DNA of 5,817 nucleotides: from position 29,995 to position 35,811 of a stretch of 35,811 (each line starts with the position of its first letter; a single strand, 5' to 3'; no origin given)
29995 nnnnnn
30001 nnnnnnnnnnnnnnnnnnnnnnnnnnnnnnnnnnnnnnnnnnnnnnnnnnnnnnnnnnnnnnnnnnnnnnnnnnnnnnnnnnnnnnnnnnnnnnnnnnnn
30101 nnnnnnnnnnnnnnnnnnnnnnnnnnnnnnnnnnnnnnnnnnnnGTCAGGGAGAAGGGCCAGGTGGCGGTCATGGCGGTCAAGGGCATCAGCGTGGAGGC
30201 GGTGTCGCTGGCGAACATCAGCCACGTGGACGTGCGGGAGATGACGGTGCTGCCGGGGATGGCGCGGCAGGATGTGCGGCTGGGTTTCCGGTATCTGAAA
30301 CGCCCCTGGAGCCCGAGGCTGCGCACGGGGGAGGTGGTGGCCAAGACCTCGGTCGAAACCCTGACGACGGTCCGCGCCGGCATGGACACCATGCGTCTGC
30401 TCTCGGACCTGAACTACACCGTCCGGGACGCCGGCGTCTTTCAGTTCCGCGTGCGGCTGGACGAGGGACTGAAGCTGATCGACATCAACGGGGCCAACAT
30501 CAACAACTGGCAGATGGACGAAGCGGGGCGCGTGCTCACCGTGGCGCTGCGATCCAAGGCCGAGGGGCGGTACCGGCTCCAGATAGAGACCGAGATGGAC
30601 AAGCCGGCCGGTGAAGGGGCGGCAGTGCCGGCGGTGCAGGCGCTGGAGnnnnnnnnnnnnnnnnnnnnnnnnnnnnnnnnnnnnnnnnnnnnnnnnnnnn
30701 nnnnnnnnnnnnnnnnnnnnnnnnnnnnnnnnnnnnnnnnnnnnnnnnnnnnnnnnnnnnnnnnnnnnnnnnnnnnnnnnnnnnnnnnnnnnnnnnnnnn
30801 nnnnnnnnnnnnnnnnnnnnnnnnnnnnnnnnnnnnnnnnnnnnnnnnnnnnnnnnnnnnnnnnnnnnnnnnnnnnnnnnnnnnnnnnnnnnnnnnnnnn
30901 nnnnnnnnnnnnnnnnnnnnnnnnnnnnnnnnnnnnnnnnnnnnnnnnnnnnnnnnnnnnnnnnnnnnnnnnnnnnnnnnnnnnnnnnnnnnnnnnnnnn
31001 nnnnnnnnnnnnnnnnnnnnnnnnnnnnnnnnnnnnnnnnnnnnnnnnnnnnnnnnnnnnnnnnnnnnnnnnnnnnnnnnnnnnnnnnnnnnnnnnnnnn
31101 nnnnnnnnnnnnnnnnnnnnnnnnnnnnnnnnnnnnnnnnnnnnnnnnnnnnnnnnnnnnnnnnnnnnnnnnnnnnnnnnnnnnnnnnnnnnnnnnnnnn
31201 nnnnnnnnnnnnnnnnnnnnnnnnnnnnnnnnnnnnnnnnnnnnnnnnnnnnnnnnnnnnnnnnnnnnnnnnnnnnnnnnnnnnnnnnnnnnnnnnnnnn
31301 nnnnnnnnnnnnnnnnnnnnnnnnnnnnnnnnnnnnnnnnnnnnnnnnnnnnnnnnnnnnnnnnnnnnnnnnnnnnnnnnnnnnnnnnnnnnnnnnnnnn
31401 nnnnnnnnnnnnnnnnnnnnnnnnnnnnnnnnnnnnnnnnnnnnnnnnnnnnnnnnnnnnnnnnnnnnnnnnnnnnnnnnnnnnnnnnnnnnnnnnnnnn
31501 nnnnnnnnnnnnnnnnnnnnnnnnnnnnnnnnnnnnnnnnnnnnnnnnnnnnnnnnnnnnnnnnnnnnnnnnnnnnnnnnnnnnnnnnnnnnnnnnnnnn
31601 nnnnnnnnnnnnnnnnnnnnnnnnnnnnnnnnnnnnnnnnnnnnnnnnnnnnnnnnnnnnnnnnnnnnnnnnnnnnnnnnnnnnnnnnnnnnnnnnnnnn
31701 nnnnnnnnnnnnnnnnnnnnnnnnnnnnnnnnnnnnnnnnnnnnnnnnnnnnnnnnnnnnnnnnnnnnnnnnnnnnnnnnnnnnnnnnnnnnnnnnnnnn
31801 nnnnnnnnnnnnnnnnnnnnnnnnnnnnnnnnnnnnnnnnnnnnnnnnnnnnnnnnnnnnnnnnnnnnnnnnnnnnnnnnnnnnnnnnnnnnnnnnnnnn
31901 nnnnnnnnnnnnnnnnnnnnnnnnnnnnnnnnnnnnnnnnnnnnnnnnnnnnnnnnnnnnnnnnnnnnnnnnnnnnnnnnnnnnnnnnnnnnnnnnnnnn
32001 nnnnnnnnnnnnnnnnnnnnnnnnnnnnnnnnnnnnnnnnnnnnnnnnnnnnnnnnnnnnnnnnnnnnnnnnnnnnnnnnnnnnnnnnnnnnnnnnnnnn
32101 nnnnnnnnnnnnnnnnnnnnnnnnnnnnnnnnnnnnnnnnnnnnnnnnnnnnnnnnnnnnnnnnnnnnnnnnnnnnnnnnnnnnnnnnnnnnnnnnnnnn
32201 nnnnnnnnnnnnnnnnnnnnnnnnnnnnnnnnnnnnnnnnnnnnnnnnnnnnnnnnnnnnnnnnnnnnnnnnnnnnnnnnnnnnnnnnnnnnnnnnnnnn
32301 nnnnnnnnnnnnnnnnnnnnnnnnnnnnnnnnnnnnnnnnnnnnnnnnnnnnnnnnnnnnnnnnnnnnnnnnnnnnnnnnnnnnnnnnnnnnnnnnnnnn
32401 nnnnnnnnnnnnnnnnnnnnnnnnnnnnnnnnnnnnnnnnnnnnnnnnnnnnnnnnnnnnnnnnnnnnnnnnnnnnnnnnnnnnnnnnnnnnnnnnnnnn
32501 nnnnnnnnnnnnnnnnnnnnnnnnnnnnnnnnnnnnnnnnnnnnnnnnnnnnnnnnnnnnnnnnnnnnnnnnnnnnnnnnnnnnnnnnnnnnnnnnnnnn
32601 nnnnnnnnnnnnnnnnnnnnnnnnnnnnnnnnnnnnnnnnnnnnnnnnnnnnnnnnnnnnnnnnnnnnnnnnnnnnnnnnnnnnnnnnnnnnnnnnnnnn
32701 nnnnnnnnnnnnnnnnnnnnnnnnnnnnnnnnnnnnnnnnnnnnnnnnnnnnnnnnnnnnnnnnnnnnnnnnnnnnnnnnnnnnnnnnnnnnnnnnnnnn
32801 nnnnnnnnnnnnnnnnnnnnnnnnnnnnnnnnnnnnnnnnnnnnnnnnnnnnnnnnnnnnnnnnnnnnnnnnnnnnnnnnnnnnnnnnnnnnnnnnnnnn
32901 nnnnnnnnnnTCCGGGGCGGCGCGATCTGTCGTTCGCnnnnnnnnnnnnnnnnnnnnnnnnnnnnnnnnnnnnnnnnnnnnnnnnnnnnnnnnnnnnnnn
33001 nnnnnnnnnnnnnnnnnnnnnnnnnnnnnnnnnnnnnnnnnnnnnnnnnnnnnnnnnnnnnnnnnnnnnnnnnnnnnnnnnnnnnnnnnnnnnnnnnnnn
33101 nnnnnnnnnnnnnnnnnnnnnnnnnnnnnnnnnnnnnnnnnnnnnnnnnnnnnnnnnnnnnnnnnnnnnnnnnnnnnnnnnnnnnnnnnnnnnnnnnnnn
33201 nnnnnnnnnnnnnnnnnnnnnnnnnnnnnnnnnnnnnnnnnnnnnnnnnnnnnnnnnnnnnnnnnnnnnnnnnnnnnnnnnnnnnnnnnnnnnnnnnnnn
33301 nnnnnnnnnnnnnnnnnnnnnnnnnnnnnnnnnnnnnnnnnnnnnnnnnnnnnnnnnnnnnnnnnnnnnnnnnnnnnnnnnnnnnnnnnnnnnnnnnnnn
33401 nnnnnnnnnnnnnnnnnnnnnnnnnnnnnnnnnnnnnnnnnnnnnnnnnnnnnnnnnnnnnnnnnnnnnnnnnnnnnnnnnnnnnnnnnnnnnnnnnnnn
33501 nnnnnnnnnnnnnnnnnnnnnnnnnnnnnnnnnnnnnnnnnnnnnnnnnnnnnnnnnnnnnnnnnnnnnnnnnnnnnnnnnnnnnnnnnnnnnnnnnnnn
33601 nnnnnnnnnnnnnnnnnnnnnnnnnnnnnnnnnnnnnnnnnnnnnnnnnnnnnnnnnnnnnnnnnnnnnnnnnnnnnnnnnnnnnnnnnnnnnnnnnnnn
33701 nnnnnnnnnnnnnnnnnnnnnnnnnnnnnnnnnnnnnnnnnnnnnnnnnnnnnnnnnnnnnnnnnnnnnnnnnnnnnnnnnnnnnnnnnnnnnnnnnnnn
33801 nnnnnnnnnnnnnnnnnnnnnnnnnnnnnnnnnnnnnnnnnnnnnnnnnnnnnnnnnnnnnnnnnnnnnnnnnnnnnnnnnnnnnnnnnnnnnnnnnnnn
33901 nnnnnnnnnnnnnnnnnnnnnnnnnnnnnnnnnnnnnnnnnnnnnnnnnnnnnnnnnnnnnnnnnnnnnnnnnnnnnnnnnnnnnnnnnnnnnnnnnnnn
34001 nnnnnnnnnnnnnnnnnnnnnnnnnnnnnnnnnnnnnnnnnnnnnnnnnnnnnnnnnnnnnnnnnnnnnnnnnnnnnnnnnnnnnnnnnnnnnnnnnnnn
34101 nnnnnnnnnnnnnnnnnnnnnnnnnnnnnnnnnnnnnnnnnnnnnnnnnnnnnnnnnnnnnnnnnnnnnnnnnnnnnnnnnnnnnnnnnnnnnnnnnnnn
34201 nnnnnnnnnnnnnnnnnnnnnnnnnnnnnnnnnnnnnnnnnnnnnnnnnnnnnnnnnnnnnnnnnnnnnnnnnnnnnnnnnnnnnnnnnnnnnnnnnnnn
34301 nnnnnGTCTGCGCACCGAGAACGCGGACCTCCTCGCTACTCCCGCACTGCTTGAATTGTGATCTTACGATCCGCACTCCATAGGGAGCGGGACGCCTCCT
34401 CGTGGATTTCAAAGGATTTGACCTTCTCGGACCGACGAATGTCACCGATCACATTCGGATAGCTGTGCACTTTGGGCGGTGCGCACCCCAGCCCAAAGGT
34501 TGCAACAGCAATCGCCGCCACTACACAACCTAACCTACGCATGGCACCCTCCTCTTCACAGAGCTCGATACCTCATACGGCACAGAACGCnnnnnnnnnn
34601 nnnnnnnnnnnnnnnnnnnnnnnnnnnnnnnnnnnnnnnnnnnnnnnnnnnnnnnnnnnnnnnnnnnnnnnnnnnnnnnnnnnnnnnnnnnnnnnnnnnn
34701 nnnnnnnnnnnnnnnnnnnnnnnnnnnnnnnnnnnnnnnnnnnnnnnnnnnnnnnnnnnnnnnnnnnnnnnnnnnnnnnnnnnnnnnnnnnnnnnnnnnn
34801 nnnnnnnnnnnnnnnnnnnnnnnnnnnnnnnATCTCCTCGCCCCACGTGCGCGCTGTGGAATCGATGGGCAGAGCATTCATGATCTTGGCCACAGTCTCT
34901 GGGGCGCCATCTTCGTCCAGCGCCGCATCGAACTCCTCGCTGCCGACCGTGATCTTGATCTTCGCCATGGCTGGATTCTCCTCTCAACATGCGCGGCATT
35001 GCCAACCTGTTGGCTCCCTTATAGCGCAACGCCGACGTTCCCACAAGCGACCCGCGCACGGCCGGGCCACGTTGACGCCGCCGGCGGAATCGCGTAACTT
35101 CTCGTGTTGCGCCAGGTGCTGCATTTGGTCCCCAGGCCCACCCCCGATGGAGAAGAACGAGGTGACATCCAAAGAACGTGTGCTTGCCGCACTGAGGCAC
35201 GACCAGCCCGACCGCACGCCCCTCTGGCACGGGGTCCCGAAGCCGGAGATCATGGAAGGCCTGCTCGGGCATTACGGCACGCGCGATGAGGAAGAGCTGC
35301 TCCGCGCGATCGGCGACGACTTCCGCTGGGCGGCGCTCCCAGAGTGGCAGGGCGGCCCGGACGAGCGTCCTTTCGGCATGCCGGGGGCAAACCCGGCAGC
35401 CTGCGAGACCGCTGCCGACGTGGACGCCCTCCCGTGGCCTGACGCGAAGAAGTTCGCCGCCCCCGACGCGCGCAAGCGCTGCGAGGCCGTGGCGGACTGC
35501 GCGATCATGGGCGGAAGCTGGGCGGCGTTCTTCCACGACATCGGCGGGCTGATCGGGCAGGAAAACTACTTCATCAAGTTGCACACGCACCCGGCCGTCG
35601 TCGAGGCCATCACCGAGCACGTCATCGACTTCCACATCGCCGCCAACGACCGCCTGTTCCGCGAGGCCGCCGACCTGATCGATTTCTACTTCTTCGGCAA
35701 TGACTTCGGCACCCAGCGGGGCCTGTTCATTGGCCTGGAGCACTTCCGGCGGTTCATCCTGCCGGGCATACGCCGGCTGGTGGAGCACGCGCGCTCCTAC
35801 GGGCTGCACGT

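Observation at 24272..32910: Tandem pair of giant paralogous repeat proteins with membrane anchors that I cannot place in a named family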

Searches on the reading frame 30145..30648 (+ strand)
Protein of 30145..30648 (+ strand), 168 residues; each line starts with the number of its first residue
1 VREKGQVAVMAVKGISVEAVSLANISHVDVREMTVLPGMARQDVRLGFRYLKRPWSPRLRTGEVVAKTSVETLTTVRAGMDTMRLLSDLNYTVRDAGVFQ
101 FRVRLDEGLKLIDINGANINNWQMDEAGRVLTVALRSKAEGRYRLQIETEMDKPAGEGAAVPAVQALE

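Call 63: search_protein_representatives(alignment_id=A3)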
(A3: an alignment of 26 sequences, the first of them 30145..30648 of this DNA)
Query: 26 sequences, 169 profile positions. Proteins with E-value up to 0.001 (for the whole library): 4786; up to 1e-10: 3007; up to 1e-30: 1236. The best 150 are listed.
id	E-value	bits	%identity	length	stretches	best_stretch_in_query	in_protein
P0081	2.4e-214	720.5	-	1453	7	1-169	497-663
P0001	2.4e-199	671.7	-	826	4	2-168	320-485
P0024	3.4e-192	648.4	-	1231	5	1-169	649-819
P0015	8.7e-191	643.8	-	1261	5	2-168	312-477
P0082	3.9e-174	589.6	-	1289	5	1-157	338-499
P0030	8.6e-174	588.5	-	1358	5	1-169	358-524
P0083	8.4e-173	585.3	-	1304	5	1-166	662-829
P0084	9.0e-172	581.9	-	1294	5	1-169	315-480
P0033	1.7e-168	571.3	-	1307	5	1-168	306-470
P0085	1.1e-167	568.6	-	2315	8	3-167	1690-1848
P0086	5.0e-165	560.0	-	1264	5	1-169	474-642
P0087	8.2e-164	556.0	-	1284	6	2-168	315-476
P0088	8.1e-163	552.8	-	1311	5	1-168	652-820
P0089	6.4e-160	543.4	-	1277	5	2-169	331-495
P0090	5.7e-157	533.8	-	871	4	1-168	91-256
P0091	9.4e-156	529.8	-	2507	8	2-169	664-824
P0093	3.0e-151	515.1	-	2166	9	2-168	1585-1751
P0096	4.8e-147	501.5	-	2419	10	2-169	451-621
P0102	4.2e-144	491.9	-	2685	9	2-168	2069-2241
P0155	7.6e-108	373.9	-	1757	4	2-168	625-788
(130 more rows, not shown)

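Call 78: find_homologous_proteins(query=A3, max_evalue=0.00001)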
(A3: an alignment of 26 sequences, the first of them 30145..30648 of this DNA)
Query A3 (26 sequences): 8000 candidates shared short words with the query, none scored E <= 0.00001.

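Call 79: list_cluster_members(proteins=[P0036, P0067, P0080, P0085, P0091, P0093, P0096, P0102, P0155, P0081])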
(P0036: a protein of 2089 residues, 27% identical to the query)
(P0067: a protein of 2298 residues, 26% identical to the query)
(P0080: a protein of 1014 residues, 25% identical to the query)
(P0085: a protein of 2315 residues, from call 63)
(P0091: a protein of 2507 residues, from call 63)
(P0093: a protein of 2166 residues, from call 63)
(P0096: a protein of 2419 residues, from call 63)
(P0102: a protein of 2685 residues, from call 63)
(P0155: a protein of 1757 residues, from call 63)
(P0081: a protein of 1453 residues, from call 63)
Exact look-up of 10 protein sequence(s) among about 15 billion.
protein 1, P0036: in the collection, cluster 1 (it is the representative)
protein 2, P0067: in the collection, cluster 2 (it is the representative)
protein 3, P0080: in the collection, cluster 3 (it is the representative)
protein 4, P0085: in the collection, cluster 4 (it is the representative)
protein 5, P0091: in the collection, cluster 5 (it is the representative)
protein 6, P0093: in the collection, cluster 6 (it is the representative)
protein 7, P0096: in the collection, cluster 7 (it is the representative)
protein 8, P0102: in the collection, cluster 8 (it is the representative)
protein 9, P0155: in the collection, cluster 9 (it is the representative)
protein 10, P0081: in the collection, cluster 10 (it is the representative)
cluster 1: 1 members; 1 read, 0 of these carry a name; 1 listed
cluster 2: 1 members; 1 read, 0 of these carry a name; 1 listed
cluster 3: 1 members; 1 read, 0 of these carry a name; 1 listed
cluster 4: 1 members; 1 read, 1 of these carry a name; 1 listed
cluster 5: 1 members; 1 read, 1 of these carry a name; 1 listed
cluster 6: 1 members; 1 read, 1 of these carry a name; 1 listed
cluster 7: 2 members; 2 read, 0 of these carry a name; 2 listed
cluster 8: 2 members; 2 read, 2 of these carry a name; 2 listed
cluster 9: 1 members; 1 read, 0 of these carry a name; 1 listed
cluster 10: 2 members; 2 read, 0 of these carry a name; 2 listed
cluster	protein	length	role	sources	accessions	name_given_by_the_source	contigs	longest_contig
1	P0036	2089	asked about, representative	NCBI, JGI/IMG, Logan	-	-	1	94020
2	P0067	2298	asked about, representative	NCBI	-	-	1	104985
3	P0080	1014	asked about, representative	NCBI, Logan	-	-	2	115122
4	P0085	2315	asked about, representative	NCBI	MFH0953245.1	MAG: hypothetical protein V1873_02835 [Verrucomicrobiota bacterium]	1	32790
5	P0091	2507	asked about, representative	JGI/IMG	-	type II secretory pathway pseudopilin PulG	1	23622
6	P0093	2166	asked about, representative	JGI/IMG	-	hypothetical protein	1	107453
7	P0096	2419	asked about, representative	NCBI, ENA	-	-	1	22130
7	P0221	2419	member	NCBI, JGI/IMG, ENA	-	-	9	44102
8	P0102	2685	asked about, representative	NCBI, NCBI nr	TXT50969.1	MAG: hypothetical protein FD140_2031 [Limisphaerales bacterium]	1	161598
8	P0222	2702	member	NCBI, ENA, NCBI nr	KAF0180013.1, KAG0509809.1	MAG: hypothetical protein FD161_1026 [Limisphaerales bacterium]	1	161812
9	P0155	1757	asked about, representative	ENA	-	-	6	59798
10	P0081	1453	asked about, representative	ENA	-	-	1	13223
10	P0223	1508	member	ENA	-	-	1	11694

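Call 87: search_solved_structures(query=A3, max_evalue=10)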
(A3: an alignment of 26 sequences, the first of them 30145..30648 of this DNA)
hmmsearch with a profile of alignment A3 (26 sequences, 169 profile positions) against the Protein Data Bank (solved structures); distinct sequences matched with E-value up to 10: 3.
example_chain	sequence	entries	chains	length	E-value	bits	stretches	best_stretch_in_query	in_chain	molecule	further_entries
7cn6_A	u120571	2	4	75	0.47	13.4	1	54-100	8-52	Protein spackle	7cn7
6x6o_A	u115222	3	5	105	0.62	12.9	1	54-100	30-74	Protein spackle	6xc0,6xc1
3pzs_A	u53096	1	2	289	0.93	12.4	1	114-152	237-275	Pyridoxamine kinase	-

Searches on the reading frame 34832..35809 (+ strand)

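Call 16: search_protein_families(library=pfam, proteins=[window:34832-35809:+], max_evalue=0.001)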
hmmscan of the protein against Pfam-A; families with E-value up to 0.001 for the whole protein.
window:34832-35809:+ (326 aa): 1 family
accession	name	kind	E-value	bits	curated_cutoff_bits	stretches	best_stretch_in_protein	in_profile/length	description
PF01208.23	URO-D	-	8.3e-06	25.5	23.9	0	218-323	135-235/346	Uroporphyrinogen decarboxylase (URO-D)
